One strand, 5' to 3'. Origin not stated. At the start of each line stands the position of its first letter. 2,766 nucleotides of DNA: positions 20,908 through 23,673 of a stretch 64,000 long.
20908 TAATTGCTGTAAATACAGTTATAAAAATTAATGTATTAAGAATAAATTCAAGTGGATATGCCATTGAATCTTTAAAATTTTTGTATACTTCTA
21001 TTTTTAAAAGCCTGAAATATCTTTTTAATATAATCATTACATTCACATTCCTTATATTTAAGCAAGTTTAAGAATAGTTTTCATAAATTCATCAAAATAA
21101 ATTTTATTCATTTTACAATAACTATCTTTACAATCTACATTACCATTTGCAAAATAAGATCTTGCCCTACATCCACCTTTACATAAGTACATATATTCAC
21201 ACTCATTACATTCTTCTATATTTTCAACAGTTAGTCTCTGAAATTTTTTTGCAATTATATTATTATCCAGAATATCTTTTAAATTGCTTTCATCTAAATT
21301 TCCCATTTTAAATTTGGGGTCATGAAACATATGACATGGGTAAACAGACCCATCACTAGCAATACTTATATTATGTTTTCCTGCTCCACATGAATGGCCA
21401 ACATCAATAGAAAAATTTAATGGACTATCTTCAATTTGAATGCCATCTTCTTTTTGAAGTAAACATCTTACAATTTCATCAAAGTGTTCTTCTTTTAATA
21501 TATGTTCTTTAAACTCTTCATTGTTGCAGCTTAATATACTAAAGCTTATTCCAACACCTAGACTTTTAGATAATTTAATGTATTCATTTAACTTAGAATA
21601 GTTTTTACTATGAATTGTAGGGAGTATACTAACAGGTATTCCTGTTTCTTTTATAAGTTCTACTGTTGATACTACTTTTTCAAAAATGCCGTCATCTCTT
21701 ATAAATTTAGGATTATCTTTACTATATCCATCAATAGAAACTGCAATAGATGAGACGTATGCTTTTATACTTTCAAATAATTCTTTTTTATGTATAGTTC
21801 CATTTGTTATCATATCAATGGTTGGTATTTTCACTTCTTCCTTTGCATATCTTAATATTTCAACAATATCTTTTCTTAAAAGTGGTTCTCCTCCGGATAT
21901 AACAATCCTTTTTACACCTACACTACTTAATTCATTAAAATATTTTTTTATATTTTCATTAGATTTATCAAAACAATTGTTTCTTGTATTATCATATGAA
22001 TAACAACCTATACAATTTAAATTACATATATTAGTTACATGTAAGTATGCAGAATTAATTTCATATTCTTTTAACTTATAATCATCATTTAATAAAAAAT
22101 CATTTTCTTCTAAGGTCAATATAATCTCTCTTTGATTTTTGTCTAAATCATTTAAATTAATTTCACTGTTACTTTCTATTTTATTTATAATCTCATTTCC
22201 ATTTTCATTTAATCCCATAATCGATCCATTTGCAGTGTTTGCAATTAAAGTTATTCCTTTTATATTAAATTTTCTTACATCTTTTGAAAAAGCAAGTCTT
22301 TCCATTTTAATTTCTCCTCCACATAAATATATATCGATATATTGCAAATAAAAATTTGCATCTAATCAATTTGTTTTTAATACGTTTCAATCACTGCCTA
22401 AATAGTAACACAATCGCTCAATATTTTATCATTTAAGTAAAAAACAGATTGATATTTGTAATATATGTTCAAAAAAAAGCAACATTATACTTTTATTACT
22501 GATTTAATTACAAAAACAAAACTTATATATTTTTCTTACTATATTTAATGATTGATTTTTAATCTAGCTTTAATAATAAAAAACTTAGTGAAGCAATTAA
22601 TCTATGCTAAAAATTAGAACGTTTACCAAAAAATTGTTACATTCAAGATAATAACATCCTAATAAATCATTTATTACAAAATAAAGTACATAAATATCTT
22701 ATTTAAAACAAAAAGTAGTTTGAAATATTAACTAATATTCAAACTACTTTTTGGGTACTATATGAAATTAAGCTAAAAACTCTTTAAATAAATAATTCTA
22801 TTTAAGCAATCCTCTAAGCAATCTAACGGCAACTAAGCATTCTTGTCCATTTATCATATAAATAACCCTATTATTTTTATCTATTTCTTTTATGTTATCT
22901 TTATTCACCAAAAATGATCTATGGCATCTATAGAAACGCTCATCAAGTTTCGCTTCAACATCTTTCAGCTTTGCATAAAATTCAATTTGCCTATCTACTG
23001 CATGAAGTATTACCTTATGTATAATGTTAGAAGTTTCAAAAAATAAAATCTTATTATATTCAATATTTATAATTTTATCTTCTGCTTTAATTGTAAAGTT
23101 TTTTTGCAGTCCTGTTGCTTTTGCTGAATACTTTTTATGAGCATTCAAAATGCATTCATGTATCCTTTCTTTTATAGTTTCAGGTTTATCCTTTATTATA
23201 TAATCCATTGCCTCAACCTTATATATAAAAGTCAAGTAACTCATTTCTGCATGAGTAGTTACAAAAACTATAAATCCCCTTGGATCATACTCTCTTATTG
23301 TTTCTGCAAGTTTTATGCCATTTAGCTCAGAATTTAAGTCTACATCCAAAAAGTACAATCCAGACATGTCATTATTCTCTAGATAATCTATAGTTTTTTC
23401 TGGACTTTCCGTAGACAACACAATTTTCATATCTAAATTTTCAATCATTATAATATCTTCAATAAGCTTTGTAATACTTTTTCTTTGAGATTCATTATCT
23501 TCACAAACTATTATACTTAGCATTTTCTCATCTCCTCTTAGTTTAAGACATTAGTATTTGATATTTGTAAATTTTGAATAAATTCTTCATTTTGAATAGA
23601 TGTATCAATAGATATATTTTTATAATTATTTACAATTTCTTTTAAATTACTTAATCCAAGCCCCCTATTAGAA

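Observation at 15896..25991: agr quorum-sensing cassette coupled to an skf-like radical-SAM RiPP island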

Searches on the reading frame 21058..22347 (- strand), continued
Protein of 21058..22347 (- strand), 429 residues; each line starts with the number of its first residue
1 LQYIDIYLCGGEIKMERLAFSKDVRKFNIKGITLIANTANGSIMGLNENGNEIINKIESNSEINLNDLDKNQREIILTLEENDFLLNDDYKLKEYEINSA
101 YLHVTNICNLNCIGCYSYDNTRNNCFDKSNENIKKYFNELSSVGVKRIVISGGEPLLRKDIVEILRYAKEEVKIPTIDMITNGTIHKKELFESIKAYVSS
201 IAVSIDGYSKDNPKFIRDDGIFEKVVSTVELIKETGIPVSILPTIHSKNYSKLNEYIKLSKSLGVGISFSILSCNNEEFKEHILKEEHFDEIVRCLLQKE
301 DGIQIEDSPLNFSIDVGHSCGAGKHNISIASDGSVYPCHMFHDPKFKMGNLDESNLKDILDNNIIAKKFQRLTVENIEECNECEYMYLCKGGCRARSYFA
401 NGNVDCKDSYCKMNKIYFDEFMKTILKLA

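Call 12: find_related_loci(query=A1, collection=genome_contigs, flank=10000)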
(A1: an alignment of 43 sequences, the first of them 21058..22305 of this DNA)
Query A1 (415 aa) in genome_contigs; peptide patterns used: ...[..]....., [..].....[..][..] (x = any residue, [..] = any of these).
600 stretches matched a pattern (row limit reached: there are more); 570 encode a relative of the query (tblastn E <= 1e-3); the best 80 are kept; 80 distinct loci.
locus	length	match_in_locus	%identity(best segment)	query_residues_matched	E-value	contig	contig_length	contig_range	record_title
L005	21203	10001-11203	47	3-406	2e-113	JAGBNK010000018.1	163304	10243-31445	MAG: Lachnospiraceae bacterium isolate RGIG9274 Water_deer_Rumen.Co__c354612, whole genome shotgun sequence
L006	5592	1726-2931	41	1-411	3e-97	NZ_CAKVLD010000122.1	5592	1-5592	MAG: uncultured Clostridium sp. isolate REFINED_METABAT215_TOP10_CONTIGS_1500_ASSEMBLY_K77_MERGED__Nepal_MoBio_Fiber-Had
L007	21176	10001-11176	39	14-413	4e-93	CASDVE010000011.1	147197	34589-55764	uncultured Eubacteriales bacterium isolate A18_L2_319319_idba_bin.24 genome assembly, contig: A18_L2_319319_idba_bin.24.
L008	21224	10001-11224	38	6-415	7e-88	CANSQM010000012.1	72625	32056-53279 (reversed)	MAG TPA_asm: uncultured Enterorhabdus sp. isolate SRR15634012_bin.16_metawrap_v1.3_MAG genome assembly, contig: NODE.112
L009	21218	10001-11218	35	4-411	6e-84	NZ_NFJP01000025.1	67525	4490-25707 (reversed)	Gordonibacter sp. An230 An230_contig_25, whole genome shotgun sequence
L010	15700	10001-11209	39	4-414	1e-83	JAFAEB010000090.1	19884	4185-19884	MAG: Bacillota bacterium isolate OH_SBlB_11 k127_1234795, whole genome shotgun sequence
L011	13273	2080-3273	39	6-415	2e-79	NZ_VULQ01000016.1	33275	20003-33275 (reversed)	Anaerococcus porci strain WCA-380-WT-2B seq16, whole genome shotgun sequence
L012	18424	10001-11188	42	6-415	5e-93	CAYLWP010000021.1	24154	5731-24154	MAG TPA_asm: uncultured Roseburia sp. isolate SRP350583_co1_572 genome assembly, contig: NODE_3518_length_24154_cov_14.7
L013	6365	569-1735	33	13-407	3e-78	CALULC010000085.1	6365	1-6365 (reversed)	MAG: uncultured Atopobiaceae bacterium isolate BRZ_SB__bin7 genome assembly, contig: BRZ_SB__NODE_21685_length_6365_cov_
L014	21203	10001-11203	36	3-405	4e-77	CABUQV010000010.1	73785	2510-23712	MAG TPA_asm: uncultured Collinsella sp. isolate MGYG-HGUT-04294 genome assembly, contig: GUT_GENOME264670_10, whole geno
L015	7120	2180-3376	32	4-407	2e-76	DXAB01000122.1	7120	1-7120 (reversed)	MAG TPA_asm: Candidatus Olsenella pullicola isolate ChiHecec1B25-7792 ChiHecec1B25__C220345_L7120_SAMN08009883, whole ge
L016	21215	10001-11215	34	4-408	2e-75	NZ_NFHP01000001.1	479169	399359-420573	Collinsella sp. An7 An7_contig_1, whole genome shotgun sequence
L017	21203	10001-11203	31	4-407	6e-71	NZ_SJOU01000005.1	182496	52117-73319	Olsenella sp. SW781 5, whole genome shotgun sequence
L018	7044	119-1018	42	108-409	6e-71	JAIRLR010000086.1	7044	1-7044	MAG: Streptococcaceae bacterium isolate Cc175_bin59 k119_2766139, whole genome shotgun sequence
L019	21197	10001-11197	33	4-407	4e-79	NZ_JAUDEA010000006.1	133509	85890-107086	Thermophilibacter provencensis strain 153_Feed 153_Feed_scaffold_6, whole genome shotgun sequence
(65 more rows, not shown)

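Call 31: find_encoding_contigs(protein=P0003, flank=10000, max_places=3)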
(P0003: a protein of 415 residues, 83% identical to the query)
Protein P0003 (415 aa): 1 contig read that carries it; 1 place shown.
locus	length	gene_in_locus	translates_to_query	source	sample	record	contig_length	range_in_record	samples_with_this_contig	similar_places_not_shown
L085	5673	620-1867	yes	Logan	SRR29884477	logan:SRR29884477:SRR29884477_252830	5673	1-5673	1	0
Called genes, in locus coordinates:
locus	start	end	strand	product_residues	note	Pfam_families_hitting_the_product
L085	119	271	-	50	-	-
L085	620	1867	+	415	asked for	PF04055:Radical_SAM, PF13353:Fer4_12 (weak), PF13186:SPASM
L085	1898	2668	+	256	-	-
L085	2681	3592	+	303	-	PF00005:ABC_tran, PF13304:AAA_21 (weak)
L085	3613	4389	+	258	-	PF10920:DUF2705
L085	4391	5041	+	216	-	PF02517:Rce1-like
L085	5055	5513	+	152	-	-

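Call 37: predict_structure(alignment_id=A1)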
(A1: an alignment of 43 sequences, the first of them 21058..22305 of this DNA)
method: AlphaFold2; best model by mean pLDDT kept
length: 415 residues; sequences in the alignment: 43
mean_pLDDT: 91.2   pTM: 0.89
mean pLDDT of the five models: 91.2, 90.6, 90.1, 90.1, 89.6
residues with pLDDT >= 90: 311; 70-90: 88; 50-70: 15; < 50: 1
segments of 3 or more residues with pLDDT < 50: none
pLDDT, mean of each block of 10 residues (from residue 1): 87 93 93 92 87 90 93 75 93 78 60 92 97 94 96 98 96 97 98 93 88 98 97 95 96 92 85 93 78 79 93 96 94 97 97 95 93 95 93 94 91 84
secondary structure, 60 per line:
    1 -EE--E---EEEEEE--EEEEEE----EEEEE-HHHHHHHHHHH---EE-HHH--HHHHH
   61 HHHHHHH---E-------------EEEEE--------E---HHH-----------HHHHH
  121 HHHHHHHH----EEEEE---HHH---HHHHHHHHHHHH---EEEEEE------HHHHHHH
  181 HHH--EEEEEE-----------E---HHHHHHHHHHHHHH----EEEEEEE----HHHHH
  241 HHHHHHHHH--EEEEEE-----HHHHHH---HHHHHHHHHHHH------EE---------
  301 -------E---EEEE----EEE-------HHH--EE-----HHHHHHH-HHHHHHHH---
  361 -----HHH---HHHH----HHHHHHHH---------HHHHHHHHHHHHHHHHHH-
elements in order: E10-15 E18-23 E28-32 H34-44 H56-67 E85-89 H116-128 E133-137 H147-158 E162-167 H174-183 E186-191 H207-220 E225-231 H236-249 E252-257 H263-268 H272-283 E312-315 E320-322 H342-348 H350-357 H372-375 H380-387 H397-414

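Call 42: fold_search(model_id=the predicted structure, library=pdb)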
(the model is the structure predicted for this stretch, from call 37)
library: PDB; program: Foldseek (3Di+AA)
matches with E <= 10: 1865; with E <= 0.001: 296
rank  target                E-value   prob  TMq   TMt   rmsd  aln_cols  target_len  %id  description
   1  5why_B                2.7e-22  1.00  0.63  0.62   8.7       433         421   23  Structural Insights into Thioether Bond Formation in the Biosynthesis of Sactipeptides (released 2017-07-26)
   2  5why_A                9.4e-22  1.00  0.63  0.63   8.2       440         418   22  Structural Insights into Thioether Bond Formation in the Biosynthesis of Sactipeptides (released 2017-07-26)
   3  5wgg_A                1.1e-21  1.00  0.64  0.61   8.0       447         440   21  Structural Insights into Thioether Bond Formation in the Biosynthesis of Sactipeptides (released 2017-07-26)
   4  5v1s_B                1.2e-17  1.00  0.57  0.55  10.6       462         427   20  Crystal structure of Streptococcus suis SuiB bound to S-adenosylmethionine (released 2017-08-30)
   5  5v1q_B                2.1e-17  1.00  0.60  0.57  10.4       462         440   18  Crystal structure of Streptococcus suis SuiB (released 2017-08-30)
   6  5v1s_A                2.9e-17  1.00  0.59  0.58   9.9       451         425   19  Crystal structure of Streptococcus suis SuiB bound to S-adenosylmethionine (released 2017-08-30)
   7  5v1q_A                4.4e-17  1.00  0.59  0.57  10.1       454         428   18  Crystal structure of Streptococcus suis SuiB (released 2017-08-30)
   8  4k36_A                5.6e-17  1.00  0.67  0.72   4.0       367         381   22  His6 tagged anSMEcpe with bound AdoMet (released 2013-05-08)
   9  4k37_A                5.6e-17  1.00  0.65  0.73   4.3       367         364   21  Native anSMEcpe with bound AdoMet (released 2013-05-08)
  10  5v1t_A                1.1e-16  1.00  0.61  0.58  10.7       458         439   18  Crystal structure of Streptococcus suis SuiB bound to precursor peptide SuiA (released 2017-08-30)
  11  4k38_A                1.3e-16  1.00  0.66  0.74   4.1       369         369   22  Native anSMEcpe with bound AdoMet and Kp18Cys peptide (released 2013-05-08)
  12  4k39_A                3.7e-16  1.00  0.66  0.75   3.9       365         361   20  Native anSMEcpe with bound AdoMet and Cp18Cys peptide (released 2013-05-08)
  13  4k39_B                3.9e-16  1.00  0.66  0.75   3.9       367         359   21  Native anSMEcpe with bound AdoMet and Cp18Cys peptide (released 2013-05-08)
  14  4k37_B                4.7e-16  1.00  0.66  0.74   4.0       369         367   21  Native anSMEcpe with bound AdoMet (released 2013-05-08)
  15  4k38_B                6.3e-16  1.00  0.66  0.75   4.0       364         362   21  Native anSMEcpe with bound AdoMet and Kp18Cys peptide (released 2013-05-08)
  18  6efn                  1.2e-14  1.00  0.53  0.57   7.8       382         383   19  Structure of a RiPP maturase, SkfB (released 2018-10-24)
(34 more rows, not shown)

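Call 44: find_encoding_contigs(protein=P0002, flank=10000, max_places=3)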
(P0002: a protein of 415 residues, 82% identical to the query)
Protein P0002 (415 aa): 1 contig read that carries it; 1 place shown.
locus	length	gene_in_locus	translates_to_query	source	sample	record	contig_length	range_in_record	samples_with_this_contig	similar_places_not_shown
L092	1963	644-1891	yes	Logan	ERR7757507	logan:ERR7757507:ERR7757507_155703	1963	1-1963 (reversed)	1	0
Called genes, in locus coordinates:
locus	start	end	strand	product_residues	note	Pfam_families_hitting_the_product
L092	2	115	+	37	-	?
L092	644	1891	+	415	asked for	PF04055:Radical_SAM, PF13353:Fer4_12, PF13186:SPASM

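Call 51: find_related_loci(query=A1, collection=metagenome_contigs, flank=10000)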
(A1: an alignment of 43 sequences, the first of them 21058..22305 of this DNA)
Query A1 (415 aa) in metagenome_contigs; peptide patterns used: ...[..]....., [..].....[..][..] (x = any residue, [..] = any of these).
600 stretches matched a pattern (row limit reached: there are more); 561 encode a relative of the query (tblastn E <= 1e-3); the best 80 are kept; 80 distinct loci.
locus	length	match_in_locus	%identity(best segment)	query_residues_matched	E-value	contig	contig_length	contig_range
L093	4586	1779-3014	43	1-414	1e-103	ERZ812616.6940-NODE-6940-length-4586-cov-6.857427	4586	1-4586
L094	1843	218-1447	39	2-412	2e-100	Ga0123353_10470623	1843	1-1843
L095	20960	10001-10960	48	83-409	9e-93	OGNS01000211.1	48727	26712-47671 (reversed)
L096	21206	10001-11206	42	10-415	4e-90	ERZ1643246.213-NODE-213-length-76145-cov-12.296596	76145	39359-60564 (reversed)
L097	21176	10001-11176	40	20-413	1e-88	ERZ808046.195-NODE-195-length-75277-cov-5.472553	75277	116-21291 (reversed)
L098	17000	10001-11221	34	4-411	3e-88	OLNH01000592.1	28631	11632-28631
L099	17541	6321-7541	33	4-411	6e-88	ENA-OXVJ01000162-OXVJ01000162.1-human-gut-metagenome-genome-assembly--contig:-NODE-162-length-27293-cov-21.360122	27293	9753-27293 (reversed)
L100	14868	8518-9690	42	9-405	4e-87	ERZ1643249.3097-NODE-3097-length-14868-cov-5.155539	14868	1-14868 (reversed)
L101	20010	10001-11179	36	4-398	3e-85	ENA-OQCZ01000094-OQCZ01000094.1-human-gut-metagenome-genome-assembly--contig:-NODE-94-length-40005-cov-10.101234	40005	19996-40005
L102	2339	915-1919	42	77-413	3e-88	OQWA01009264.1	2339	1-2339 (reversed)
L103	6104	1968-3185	34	4-411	5e-84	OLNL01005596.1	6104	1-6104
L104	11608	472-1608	41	6-390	1e-83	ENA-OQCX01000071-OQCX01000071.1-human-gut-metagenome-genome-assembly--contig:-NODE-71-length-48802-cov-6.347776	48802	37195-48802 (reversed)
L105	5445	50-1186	41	21-405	4e-83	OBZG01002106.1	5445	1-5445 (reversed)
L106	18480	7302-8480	36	4-398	4e-82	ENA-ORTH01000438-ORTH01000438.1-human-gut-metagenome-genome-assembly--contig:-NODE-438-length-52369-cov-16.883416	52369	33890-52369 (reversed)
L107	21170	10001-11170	40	13-413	1e-80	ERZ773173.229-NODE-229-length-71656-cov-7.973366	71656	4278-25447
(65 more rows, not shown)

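Call 99: search_protein_families(library=pfam, proteins=[window:21058-22305:-], max_evalue=10)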
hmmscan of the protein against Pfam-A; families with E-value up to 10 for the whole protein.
window:21058-22305:- (415 aa): 5 families
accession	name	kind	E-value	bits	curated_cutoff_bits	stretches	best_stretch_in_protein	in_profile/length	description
PF04055.27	Radical_SAM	-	5.2e-27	95.5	29.5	1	90-244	3-164/166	Radical SAM superfamily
PF13186.11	SPASM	-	3.2e-11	43.8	21.5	1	306-370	1-67/67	Iron-sulfur cluster-binding domain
PF13353.11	Fer4_12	-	4.5e-09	37.1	22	1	92-195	13-117/137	4Fe-4S single cluster domain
PF23206.1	PCDH15_12th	-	0.0038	17.6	27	1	133-198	38-103/115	PCDH15-like domain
PF02576.22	RimP_N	-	0.049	14.5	22.7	1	34-78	21-65/73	RimP N-terminal domain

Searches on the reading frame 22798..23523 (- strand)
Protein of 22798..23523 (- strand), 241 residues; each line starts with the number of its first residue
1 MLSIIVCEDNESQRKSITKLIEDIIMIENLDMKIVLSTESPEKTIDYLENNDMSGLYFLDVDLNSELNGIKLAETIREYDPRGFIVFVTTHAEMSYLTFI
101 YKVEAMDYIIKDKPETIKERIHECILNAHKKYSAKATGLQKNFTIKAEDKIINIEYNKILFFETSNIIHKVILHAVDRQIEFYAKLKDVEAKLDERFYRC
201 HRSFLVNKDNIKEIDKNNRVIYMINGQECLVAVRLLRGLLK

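Call 3: search_protein_families(library=ncbifam, proteins=[window:22798-23523:-], max_evalue=0.01)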
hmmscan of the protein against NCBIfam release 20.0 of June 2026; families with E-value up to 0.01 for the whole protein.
window:22798-23523:- (241 aa): 17 families
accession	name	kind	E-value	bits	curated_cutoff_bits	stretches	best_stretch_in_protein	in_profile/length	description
NF046049.1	quorum_RR_AgrA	equivalog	1.1e-69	234.6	400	1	3-236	2-235/238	quorum-sensing response regulator AgrA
NF010684.1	PRK14084.1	equivalog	3.2e-13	50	375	1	4-224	3-230/254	response regulator transcription factor LytR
NF008677.0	PRK11697.1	equivalog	1.2e-11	44.4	246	1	1-239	1-231/238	two-component system response regulator BtsR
NF007403.0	PRK09935.1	equivalog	8.4e-06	25.5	271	1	16-113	13-108/210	fimbria biosynthesis transcriptional regulator FimZ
NF007935.0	PRK10651.1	equivalog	0.00011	21.5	250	1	3-124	8-123/216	two-component system response regulator NarL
NF051850.1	RespRegRprY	equivalog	0.00012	21.6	370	1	2-158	5-154/234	response regulator transcription factor RprY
NF007018.1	PRK09483.1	equivalog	0.00029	20.5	280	1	1-118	1-112/217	UvrY/SirA/GacA family response regulator transcription factor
NF010076.0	PRK13557.1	subfamily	0.00045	18.8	631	1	25-120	433-525/540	histidine kinase famiy protein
NF051870.1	NAssimRespRegNtrX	equivalog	0.00062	18.8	600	1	4-111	4-104/452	nitrogen assimilation response regulator NtrX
NF008469.0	PRK11361.1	equivalog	0.00086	18.1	714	1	44-112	40-106/461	acetoacetate metabolism transcriptional regulator AtoC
NF046022.1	RespRegCpdRBruc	equivalog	0.0009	19.2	180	1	1-95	1-86/120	cell cycle two-component system response regulator CpdR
NF052445.1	RespRegMctR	equivalog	0.0012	18.3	300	1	31-115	26-108/205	two-component system response regulator MctR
NF047654.1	DiguCycDgcRLepto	equivalog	0.0015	17.5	500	1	4-115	5-109/295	diguanylate cyclase DgcR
NF041946.1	LuxO_transreg_Vib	equivalog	0.0021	16.9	800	1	16-131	7-118/463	quorum-sensing sigma-54 dependent transcriptional regulator LuxO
NF007419.0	PRK09958.1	equivalog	0.0026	17.4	251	1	28-113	21-104/204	acid-sensing system DNA-binding response regulator EvgA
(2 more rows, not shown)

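Call 4: search_protein_families(library=pfam, proteins=[window:22798-23523:-], max_evalue=0.01)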
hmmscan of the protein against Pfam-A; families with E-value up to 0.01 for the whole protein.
window:22798-23523:- (241 aa): 3 families
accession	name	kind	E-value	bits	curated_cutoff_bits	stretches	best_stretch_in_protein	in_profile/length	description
PF04397.21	LytTR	-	2.1e-21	76.4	22.6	1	149-239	1-93/98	LytTr DNA-binding domain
PF00072.30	Response_reg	-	5.1e-15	56.1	30.2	1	4-121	1-110/111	Response regulator receiver domain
PF06289.16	FlbD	-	0.0055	16.7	24.7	0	202-231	10-40/59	Flagellar and Swarming motility proteins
